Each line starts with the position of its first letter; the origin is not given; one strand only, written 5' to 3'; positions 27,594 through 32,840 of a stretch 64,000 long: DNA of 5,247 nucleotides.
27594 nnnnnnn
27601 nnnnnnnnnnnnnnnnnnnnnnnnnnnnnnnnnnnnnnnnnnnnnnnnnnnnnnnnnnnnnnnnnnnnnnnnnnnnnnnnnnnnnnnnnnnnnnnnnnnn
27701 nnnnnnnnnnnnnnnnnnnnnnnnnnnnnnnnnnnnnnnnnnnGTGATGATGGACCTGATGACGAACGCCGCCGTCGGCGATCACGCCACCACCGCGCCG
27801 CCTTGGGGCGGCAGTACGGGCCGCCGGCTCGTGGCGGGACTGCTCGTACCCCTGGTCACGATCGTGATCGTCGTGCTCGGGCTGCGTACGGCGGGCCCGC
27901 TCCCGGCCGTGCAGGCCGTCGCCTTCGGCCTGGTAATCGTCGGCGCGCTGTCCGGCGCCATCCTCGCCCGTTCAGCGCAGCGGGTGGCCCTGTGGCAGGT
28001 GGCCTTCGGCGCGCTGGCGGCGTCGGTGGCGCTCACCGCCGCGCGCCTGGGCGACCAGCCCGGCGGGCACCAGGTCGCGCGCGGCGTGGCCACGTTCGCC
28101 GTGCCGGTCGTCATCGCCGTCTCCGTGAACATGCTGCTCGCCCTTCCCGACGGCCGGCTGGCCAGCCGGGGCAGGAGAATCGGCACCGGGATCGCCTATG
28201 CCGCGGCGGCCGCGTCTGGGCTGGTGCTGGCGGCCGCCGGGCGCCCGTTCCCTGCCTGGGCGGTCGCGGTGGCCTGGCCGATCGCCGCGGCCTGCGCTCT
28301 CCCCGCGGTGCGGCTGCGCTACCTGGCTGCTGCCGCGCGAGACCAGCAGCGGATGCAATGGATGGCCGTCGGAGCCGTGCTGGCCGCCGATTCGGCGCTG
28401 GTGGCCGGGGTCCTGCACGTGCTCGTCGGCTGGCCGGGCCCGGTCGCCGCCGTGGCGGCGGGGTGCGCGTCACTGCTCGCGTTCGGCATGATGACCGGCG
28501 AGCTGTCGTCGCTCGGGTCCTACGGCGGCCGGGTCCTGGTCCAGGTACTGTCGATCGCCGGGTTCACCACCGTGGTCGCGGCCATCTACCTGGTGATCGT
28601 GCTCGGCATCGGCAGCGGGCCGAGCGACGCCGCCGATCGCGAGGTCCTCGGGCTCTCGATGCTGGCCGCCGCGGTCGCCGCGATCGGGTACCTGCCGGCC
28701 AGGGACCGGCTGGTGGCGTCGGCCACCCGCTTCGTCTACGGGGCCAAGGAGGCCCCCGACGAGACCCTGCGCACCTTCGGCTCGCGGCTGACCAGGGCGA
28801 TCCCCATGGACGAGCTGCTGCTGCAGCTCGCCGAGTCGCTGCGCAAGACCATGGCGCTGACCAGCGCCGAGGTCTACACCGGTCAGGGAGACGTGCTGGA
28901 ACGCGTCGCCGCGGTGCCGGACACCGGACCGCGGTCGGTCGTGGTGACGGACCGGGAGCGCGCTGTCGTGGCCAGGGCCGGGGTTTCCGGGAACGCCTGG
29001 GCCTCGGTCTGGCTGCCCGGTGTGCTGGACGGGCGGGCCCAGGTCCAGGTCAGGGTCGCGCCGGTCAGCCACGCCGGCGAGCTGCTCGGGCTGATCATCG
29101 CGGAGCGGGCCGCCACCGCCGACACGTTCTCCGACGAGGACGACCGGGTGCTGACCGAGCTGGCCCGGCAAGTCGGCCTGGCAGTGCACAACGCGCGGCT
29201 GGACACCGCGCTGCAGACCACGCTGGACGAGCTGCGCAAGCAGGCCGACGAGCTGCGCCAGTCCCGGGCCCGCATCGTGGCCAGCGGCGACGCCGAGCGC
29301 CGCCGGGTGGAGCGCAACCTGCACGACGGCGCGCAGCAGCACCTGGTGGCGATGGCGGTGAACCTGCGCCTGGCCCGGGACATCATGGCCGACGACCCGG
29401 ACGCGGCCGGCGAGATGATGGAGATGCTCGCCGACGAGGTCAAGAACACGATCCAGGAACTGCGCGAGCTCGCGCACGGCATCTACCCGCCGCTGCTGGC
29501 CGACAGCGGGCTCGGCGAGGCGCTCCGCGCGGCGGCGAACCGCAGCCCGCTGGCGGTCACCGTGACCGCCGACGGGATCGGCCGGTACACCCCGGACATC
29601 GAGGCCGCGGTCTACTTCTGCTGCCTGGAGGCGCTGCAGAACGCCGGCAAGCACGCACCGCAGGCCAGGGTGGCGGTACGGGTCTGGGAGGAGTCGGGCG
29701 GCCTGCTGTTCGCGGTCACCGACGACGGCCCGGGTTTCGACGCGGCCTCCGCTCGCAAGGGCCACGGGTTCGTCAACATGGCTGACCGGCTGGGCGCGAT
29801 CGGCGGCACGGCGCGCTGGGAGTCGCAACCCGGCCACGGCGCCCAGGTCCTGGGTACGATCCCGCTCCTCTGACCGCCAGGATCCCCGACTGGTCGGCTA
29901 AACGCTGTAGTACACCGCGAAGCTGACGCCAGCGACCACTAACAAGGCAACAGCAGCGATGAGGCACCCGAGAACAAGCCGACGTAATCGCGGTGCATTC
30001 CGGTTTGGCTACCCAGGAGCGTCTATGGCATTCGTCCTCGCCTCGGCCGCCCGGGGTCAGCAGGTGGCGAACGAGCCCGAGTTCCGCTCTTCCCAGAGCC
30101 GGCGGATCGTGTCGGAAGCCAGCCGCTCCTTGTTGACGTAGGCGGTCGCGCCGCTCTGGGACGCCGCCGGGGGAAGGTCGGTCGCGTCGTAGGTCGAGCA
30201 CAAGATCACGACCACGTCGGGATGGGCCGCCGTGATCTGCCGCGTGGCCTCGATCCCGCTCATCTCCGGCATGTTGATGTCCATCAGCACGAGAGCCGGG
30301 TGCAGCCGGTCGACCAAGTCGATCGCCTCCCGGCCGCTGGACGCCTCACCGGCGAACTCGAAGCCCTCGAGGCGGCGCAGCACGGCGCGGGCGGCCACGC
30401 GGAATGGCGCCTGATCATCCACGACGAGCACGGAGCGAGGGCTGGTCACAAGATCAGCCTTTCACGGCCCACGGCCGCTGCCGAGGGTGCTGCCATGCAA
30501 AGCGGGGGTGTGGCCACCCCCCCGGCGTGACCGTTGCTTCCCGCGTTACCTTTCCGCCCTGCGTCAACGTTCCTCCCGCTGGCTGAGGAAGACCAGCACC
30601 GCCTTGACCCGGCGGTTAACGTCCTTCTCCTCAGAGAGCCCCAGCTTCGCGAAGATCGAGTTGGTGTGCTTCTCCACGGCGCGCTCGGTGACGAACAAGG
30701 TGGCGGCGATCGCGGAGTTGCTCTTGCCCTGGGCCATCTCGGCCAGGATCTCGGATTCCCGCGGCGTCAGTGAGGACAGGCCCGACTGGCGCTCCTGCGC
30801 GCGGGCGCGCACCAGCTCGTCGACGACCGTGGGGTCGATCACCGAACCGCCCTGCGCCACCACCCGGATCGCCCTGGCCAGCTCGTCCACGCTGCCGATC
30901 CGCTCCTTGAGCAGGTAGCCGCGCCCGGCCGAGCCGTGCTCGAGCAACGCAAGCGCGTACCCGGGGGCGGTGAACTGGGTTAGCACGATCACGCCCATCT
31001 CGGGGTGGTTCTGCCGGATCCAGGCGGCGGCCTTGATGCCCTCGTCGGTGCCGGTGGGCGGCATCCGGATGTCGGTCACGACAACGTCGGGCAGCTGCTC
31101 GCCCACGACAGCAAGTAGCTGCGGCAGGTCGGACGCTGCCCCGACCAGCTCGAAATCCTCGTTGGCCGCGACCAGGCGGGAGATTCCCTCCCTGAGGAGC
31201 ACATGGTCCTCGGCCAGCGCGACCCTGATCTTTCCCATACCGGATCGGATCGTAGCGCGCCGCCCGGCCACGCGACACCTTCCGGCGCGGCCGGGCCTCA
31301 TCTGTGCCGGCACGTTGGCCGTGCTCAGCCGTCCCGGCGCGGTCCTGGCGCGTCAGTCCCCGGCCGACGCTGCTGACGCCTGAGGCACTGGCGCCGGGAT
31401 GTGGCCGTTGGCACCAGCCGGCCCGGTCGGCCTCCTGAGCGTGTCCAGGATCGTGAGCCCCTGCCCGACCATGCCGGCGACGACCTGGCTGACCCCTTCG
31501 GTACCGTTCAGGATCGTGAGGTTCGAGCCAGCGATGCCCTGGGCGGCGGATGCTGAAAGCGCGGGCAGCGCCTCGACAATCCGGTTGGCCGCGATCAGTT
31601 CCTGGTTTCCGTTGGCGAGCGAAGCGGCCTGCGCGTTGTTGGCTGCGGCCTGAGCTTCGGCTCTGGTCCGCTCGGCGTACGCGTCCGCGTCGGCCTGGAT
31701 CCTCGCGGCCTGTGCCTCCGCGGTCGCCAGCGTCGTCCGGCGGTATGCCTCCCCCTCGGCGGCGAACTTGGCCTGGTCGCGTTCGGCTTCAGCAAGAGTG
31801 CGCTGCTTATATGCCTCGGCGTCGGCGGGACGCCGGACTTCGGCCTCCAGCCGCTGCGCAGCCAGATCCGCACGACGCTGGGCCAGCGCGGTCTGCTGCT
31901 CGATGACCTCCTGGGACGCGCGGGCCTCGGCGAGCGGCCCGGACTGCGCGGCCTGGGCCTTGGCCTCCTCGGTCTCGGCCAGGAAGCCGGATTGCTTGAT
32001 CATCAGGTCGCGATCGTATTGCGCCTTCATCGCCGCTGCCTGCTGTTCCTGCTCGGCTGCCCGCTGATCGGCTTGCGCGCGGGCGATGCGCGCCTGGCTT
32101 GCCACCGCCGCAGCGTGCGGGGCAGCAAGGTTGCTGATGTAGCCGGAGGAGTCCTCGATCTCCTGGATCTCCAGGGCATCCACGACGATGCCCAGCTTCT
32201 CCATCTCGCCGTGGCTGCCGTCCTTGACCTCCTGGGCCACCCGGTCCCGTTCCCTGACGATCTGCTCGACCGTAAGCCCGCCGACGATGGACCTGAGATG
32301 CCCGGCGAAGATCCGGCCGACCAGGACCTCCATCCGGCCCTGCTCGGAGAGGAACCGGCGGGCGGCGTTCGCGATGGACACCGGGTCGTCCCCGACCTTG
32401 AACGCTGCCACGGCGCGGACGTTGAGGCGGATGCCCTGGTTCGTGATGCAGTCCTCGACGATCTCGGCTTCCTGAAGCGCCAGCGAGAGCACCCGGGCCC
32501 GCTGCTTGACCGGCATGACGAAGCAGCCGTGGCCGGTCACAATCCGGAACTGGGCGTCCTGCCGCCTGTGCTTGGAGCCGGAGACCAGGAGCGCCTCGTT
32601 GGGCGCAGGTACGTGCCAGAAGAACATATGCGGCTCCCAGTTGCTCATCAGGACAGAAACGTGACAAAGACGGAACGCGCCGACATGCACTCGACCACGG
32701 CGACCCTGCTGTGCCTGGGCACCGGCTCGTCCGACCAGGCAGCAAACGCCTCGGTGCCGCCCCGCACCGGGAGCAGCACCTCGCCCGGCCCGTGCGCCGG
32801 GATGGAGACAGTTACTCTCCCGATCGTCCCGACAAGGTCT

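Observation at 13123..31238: Putative cAMP-centred signalling module wired to a MacB-type ABC transporter with four paralogous permeases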

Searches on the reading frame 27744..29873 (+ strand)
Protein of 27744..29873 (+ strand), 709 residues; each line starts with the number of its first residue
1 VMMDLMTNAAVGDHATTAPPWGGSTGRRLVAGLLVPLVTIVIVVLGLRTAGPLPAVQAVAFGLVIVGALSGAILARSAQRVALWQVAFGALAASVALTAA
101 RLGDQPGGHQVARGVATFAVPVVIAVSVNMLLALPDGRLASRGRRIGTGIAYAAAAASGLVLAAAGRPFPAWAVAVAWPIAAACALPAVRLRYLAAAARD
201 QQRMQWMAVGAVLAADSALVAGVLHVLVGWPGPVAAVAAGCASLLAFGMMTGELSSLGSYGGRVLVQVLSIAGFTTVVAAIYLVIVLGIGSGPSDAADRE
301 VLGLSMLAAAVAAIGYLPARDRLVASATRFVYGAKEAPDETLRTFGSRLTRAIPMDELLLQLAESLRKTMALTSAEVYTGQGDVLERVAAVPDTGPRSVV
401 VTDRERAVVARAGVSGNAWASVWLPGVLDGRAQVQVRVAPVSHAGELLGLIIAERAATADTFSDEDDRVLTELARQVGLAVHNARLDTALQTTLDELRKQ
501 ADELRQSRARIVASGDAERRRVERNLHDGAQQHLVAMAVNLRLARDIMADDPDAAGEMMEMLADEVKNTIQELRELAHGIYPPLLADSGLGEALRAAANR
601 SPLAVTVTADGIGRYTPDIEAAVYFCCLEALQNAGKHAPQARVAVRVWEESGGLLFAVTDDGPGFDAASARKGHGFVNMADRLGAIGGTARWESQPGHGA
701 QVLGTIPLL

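Call 3: search_protein_families(library=pfam, proteins=[window:27744-29873:+], max_evalue=0.01)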
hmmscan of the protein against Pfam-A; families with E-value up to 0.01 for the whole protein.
window:27744-29873:+ (709 aa): 6 families
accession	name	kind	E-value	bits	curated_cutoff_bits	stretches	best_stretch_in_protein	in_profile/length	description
PF07730.19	HisKA_3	-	9.9e-15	55.3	24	1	518-583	1-66/68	Histidine kinase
PF02518.31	HATPase_c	-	3e-07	31.3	26.4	1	623-708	6-109/111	Histidine kinase-, DNA gyrase B-, and HSP90-like ATPase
PF13492.12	GAF_3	-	1.1e-05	26.3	27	1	355-483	2-129/129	GAF domain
PF13581.12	HATPase_c_2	-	0.0003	21.2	27.4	1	619-671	28-85/127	Histidine kinase-like ATPase domain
PF01590.32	GAF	-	0.00083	20.3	22.4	1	428-481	81-133/133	GAF domain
PF13185.12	GAF_2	-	0.0022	18.7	28.6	1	438-482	93-136/136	GAF domain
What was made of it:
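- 27750..29873 (+): Sensor histidine kinase of 707 aa with about 10 TM helices, GAF, HisKA_3 and HATPase_c. Its start overlaps or abuts the P3 stop (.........). Pfam (call 3).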

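Call 17: search_protein_families(library=ncbifam, proteins=[window:27750-29873:+], max_evalue=0.001)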
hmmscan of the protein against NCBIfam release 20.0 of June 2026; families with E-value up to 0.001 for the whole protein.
window:27750-29873:+ (707 aa): 6 families
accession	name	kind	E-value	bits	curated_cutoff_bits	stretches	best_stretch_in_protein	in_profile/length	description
NF052443.1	SensHisKinMctS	equivalog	8.8e-33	113.3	700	1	485-694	219-437/457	two-component system sensor histidine kinase MctS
NF008649.0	PRK11644.1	equivalog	6.2e-18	64.8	408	1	493-701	280-491/499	signal transduction histidine-protein kinase/phosphatase UhpB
NF052531.1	Strep_LiaS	equivalog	3.8e-15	56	450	1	482-707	101-328/328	envelope stress sensor histidine kinase LiaS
NF047786.1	his_kin_MadS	equivalog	2.2e-12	46.8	500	1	435-686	131-402/434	MadS family sensor histidine kinase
NF008184.0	PRK10935.1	equivalog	5.1e-12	45.2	553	1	516-700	363-553/565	nitrate/nitrite two-component system sensor histidine kinase NarQ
NF007896.0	PRK10600.1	equivalog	7.4e-11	41.4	578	1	515-700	389-579/598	nitrate/nitrite two-component system sensor histidine kinase NarX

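Call 18: search_protein_families(library=padloc, proteins=[window:27750-29873:+], max_evalue=0.001)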
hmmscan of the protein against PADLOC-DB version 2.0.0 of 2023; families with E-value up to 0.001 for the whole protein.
window:27750-29873:+ (707 aa): 0 families

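Call 86: search_solved_structures(query=window:27750-29873:+, max_evalue=0.01)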
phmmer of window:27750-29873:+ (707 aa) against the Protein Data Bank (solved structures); distinct sequences matched with E-value up to 0.01: 7.
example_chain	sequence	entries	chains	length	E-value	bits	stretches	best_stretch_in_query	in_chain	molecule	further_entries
7ssj_A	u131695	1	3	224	4.8e-10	41.8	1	492-695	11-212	Sensor histidine kinase DesK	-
3gig_A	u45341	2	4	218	1.1e-09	40.6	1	500-695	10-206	Sensor histidine kinase desK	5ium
3ehf_A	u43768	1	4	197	5.1e-09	38.4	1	516-695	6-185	Sensor kinase (YocF protein)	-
3gie_A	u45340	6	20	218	1.4e-08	36.9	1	500-695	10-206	Sensor histidine kinase desK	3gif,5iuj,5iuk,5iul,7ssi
3ehh_A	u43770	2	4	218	2e-08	36.4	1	500-695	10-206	Sensor kinase (YocF protein)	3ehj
4gt8_A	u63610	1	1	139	5e-05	25.2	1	612-705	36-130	Sensor protein vraS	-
3ehg_A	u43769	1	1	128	0.0084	17.8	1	621-695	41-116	Sensor kinase (YocF protein)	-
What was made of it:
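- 27750..29873 (+): DesK/VraS-type catalytic core (call 86).
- Tried and rejected: The GAF domain of the kinase has no informative solved relative by sequence (call 86), so whether it binds the nucleotide is open.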

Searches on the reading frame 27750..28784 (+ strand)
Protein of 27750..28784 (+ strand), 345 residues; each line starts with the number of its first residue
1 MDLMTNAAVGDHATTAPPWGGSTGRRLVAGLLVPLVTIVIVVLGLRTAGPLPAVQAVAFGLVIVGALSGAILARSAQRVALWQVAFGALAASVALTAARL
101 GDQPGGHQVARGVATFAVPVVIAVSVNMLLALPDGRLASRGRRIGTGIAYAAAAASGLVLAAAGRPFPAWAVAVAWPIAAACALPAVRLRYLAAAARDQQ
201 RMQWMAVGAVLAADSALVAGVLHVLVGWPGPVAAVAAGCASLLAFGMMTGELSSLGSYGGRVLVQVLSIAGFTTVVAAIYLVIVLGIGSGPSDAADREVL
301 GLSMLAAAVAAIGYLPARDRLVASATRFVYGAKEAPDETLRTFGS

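Call 45: predict_structure(alignment_id=A3)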
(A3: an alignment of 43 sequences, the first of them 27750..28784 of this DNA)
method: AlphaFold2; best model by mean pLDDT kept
length: 345 residues; sequences in the alignment: 43
mean_pLDDT: 47.1   pTM: 0.34
mean pLDDT of the five models: 47.1, 46.9, 44.7, 44.6, 38.2
residues with pLDDT >= 90: 0; 70-90: 0; 50-70: 125; < 50: 220
segments of 3 or more residues with pLDDT < 50: 1-35, 37-39, 41-51, 72-82, 128-137, 169-171, 173-205, 224-235, 241-253, 258-291, 303-305, 310-322, 324-345
pLDDT, mean of each block of 10 residues (from residue 1): 30 32 38 47 43 51 53 46 50 53 55 57 54 48 55 61 55 47 43 42 47 51 47 47 44 44 46 46 40 53 49 46 46 43 35
secondary structure, 60 per line:
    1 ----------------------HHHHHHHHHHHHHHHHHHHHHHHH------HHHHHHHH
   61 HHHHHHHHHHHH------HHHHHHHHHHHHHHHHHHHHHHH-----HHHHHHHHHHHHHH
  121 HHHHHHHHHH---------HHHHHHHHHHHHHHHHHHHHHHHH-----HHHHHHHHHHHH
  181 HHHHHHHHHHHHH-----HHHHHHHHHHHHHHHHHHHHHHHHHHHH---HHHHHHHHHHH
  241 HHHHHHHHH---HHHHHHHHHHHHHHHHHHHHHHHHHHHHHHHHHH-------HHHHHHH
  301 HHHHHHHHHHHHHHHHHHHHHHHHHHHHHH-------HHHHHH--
elements in order: H23-46 H53-72 H79-101 H107-130 H140-163 H169-193 H199-226 H230-249 H253-286 H294-330 H338-343
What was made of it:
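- The structure model of the kinase membrane domain was uninformative (call 45).
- Tried and rejected: The AlphaFold2 model of the kinase membrane domain had mean pLDDT 47 and was unusable, so no fold search was run on it (call 45).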

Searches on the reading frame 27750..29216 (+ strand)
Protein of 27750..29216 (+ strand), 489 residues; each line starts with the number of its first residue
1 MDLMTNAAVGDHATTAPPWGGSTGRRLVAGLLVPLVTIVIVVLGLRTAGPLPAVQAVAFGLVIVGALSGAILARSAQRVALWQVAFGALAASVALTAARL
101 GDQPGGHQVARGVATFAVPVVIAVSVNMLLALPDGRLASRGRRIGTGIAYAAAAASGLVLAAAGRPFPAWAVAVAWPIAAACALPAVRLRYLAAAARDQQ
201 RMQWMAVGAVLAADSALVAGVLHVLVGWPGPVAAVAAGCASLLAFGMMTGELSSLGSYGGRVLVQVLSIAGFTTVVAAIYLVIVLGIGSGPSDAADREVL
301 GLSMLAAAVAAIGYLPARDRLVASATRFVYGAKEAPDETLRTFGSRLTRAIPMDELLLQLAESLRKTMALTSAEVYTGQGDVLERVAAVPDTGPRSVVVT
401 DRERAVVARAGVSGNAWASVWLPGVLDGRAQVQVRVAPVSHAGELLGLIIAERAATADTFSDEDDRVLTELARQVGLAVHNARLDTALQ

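Call 32: find_homologous_proteins(query=window:27750-29216:+)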
Query seq(489 aa) (489 aa): 2735 proteins with E <= 0.001 among 8000 candidates; the best 120 are listed.
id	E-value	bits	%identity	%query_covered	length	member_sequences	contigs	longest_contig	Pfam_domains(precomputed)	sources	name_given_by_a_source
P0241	1.1e-283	959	96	100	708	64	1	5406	PF07730.20,PF02518.32,PF13492.13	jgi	jgi:signal transduction histidine kinase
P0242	5.1e-275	930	94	100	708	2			PF07730.20,PF02518.32,PF13492.13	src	-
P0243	4.2e-269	911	92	100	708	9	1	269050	PF07730.20,PF02518.32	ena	-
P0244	1.9e-268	909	92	100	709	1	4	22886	PF07730.20,PF02518.32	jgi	jgi:signal transduction histidine kinase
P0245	3.5e-268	908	92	100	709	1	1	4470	PF07730.20,PF02518.32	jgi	jgi:signal transduction histidine kinase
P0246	1.2e-267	906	91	100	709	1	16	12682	PF07730.20,PF02518.32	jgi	jgi:signal transduction histidine kinase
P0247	1.2e-267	906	91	100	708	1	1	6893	PF07730.20,PF02518.32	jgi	-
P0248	1.3e-267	906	91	100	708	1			PF07730.20,PF02518.32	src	-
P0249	5.0e-267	904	91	100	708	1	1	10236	PF07730.20,PF02518.32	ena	-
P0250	1.3e-264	896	91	100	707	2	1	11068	PF07730.20,PF02518.32,PF13492.13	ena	-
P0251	3.2e-263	892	90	100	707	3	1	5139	PF07730.20,PF02518.32,PF13492.13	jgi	jgi:signal transduction histidine kinase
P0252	4.3e-262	888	90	100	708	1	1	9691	PF07730.20,PF02518.32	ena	-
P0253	6.0e-259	878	93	96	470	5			-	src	-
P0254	9.7e-257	870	88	100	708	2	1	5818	PF07730.20,PF02518.32,PF13492.13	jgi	jgi:signal transduction histidine kinase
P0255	1.8e-255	866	88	100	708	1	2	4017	PF07730.20,PF02518.32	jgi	jgi:signal transduction histidine kinase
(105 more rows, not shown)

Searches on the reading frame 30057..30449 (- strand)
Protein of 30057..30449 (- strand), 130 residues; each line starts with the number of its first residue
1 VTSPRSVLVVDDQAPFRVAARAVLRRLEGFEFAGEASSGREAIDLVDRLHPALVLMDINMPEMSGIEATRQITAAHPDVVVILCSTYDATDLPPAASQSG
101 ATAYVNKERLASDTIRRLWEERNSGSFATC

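Call 17: search_protein_families(library=ncbifam, proteins=[window:30057-30449:-], max_evalue=0.001)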
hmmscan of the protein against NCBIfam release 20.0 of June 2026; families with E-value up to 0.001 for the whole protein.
window:30057-30449:- (130 aa): 76 families (the best 25 are shown)
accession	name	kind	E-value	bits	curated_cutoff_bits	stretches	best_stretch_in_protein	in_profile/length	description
NF007018.1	PRK09483.1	equivalog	4e-21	75.7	280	1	6-116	3-113/217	UvrY/SirA/GacA family response regulator transcription factor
NF001965.0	PRK00742.1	subfamily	3.8e-20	72.4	293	1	6-111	5-111/357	chemotaxis-specific protein-glutamate methyltransferase CheB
NF041367.1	CheY_Halo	equivalog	3.8e-19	69.2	200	1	7-107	1-99/114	chemotaxis protein CheY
NF052445.1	RespRegMctR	equivalog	2.9e-18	66.1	300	1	6-114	3-111/205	two-component system response regulator MctR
NF009206.0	PRK12555.1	subfamily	6.3e-17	61.6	342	1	6-111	2-108/340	chemotaxis-specific protein-glutamate methyltransferase CheB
NF007935.0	PRK10651.1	equivalog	6.8e-17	61.4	250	1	3-115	5-117/216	two-component system response regulator NarL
NF008469.0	PRK11361.1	equivalog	2e-16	59.7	714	1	1-107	1-105/461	acetoacetate metabolism transcriptional regulator AtoC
NF047785.1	respo_reg_MadR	equivalog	3.3e-15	56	300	1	7-116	3-115/209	MadR family response regulator transcription factor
NF007708.0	PRK10403.1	equivalog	5.5e-13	48.9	343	1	4-108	6-110/215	nitrate/nitrite response regulator protein NarP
NF008677.0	PRK11697.1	equivalog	1.9e-12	47.1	246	1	6-119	3-116/238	two-component system response regulator BtsR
NF040689.1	MtrAB_MtrA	equivalog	6.3e-12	45.3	300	1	7-113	1-104/219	MtrAB system response regulator MtrA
NF011896.0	PRK15369.1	equivalog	2.5e-11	43.6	242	1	6-108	5-107/211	two component system response regulator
NF007969.0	PRK10693.1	equivalog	7.6e-11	41.6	329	1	5-88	8-89/337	two-component system response regulator RssB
TIGR01818.1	ntrC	equivalog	1.2e-10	40.8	558.6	1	7-107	1-99/463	nitrogen regulation protein NR(I)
NF007689.0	PRK10365.1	equivalog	1.6e-10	40.3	760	1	6-108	7-107/441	sigma-54-dependent response regulator transcription factor ZraR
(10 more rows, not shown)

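Call 18: search_protein_families(library=padloc, proteins=[window:30057-30449:-], max_evalue=0.001)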
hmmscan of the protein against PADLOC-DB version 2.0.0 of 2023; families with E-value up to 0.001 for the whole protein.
window:30057-30449:- (130 aa): 1 family
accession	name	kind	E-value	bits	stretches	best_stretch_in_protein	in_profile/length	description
PDLC04725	PDC-M60B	-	0.00093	17.1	0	3-63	3-62/158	-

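Call 85: search_protein_families(library=pfam, proteins=[window:30057-30449:-], max_evalue=10)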
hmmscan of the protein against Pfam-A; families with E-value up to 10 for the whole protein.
window:30057-30449:- (130 aa): 1 family
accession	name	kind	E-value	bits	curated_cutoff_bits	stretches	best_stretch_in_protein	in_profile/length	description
PF00072.30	Response_reg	-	3.2e-22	79.2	30.2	1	7-108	1-100/111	Response regulator receiver domain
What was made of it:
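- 30057..30449 (-): Single-domain receiver protein of 130 aa. Pfam Response_reg, 79 bits (call 85).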

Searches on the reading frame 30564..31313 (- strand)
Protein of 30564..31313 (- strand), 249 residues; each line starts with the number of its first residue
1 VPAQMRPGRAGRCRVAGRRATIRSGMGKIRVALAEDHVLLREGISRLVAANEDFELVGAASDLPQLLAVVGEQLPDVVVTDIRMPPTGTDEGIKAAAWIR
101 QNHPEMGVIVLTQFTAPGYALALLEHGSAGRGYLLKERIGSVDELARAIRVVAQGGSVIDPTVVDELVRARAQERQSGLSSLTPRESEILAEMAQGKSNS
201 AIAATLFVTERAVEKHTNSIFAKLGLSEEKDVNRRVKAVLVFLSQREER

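Call 4: search_protein_families(library=pfam, proteins=[window:30564-31313:-], max_evalue=0.01)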
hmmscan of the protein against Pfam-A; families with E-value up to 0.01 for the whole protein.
window:30564-31313:- (249 aa): 2 families
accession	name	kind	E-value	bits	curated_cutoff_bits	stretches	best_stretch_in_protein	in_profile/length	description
PF00072.30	Response_reg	-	7.4e-16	58.7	30.2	1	31-137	1-100/111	Response regulator receiver domain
PF00196.25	GerE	-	1.9e-14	53.5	23.5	1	180-230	1-51/57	Bacterial regulatory proteins, luxR family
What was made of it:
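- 30564..31238 (-): NarL/LuxR-family response regulator of 224 aa, a paralogue of the N-terminal half of the receiver-cyclase. Pfam Response_reg and GerE (call 4).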

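Call 17: search_protein_families(library=ncbifam, proteins=[window:30564-31238:-], max_evalue=0.001)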
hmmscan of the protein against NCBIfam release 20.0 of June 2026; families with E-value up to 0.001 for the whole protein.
window:30564-31238:- (224 aa): 29 families (the best 25 are shown)
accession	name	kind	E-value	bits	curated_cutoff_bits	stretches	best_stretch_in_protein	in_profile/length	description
NF047785.1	respo_reg_MadR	equivalog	1.9e-36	125.4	300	1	4-206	1-198/209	MadR family response regulator transcription factor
NF052445.1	RespRegMctR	equivalog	1.5e-34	119.2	300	1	3-209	1-197/205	two-component system response regulator MctR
NF011896.0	PRK15369.1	equivalog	1.1e-26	93.7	242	1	3-201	3-194/211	two component system response regulator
NF007935.0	PRK10651.1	equivalog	1.5e-26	93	250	1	4-202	7-201/216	two-component system response regulator NarL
NF007708.0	PRK10403.1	equivalog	8.5e-26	90.7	343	1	5-222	8-213/215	nitrate/nitrite response regulator protein NarP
NF007018.1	PRK09483.1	equivalog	8.5e-21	74.6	280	1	4-207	2-199/217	UvrY/SirA/GacA family response regulator transcription factor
NF007685.0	PRK10360.1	equivalog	1.2e-18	67.6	258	1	4-211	2-192/196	response regulator transcription factor UhpA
NF008098.0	PRK10840.1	equivalog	9.2e-16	58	235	1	1-204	1-198/216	response regulator transcription factor RcsB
NF041830.1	RR_TF_ErdR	exception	7.9e-14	51.9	390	1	6-202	4-196/213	response regulator transcription factor ErdR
NF007403.0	PRK09935.1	equivalog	1.7e-12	47.4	271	1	6-202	6-195/210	fimbria biosynthesis transcriptional regulator FimZ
NF006900.1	PRK09390.1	equivalog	5.3e-11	42.4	255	1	5-200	6-186/203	response regulator FixJ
NF007505.1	PRK10100.1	equivalog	9.2e-11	41.8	250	1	119-201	105-189/204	biofilm master transcriptional regulator CsgD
NF001965.0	PRK00742.1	subfamily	1.6e-09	37.5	293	1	3-103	3-101/357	chemotaxis-specific protein-glutamate methyltransferase CheB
NF040749.1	tetrathio_RR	equivalog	4e-09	36.4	290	1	50-200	44-177/191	tetrathionate respiration response regulator TtrR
NF009206.0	PRK12555.1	subfamily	5.6e-09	35.4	342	1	4-90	1-83/340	chemotaxis-specific protein-glutamate methyltransferase CheB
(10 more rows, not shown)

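Call 18: search_protein_families(library=padloc, proteins=[window:30564-31238:-], max_evalue=0.001)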
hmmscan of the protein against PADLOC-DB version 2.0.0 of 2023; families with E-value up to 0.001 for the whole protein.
window:30564-31238:- (224 aa): 2 families
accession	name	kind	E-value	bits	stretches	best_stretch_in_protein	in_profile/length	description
PDLC01851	CARF3--CARF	-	3.1e-07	28.1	1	145-201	197-254/279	-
PDLC01855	CARF3--CARF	-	8.8e-06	23.6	1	142-198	203-259/288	-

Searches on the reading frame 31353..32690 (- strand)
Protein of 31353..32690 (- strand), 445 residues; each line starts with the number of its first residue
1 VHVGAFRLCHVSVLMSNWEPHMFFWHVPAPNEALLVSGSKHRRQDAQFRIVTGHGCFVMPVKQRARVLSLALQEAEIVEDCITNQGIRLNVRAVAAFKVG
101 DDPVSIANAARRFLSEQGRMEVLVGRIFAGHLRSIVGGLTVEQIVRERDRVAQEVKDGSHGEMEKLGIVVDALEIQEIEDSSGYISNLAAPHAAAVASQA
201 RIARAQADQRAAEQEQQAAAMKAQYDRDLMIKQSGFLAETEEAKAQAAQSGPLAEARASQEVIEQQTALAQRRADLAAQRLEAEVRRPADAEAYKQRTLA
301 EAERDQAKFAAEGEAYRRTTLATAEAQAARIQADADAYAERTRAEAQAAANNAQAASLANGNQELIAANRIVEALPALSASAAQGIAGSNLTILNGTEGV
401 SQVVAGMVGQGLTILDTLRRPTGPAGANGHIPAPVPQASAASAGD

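Call 4: search_protein_families(library=pfam, proteins=[window:31353-32690:-], max_evalue=0.01)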
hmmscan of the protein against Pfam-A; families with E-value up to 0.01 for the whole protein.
window:31353-32690:- (445 aa): 1 family
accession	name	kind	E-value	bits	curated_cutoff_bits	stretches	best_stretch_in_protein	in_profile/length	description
PF01145.31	Band_7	-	6.6e-18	65.8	23.6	1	30-208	5-175/176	SPFH domain / Band 7 family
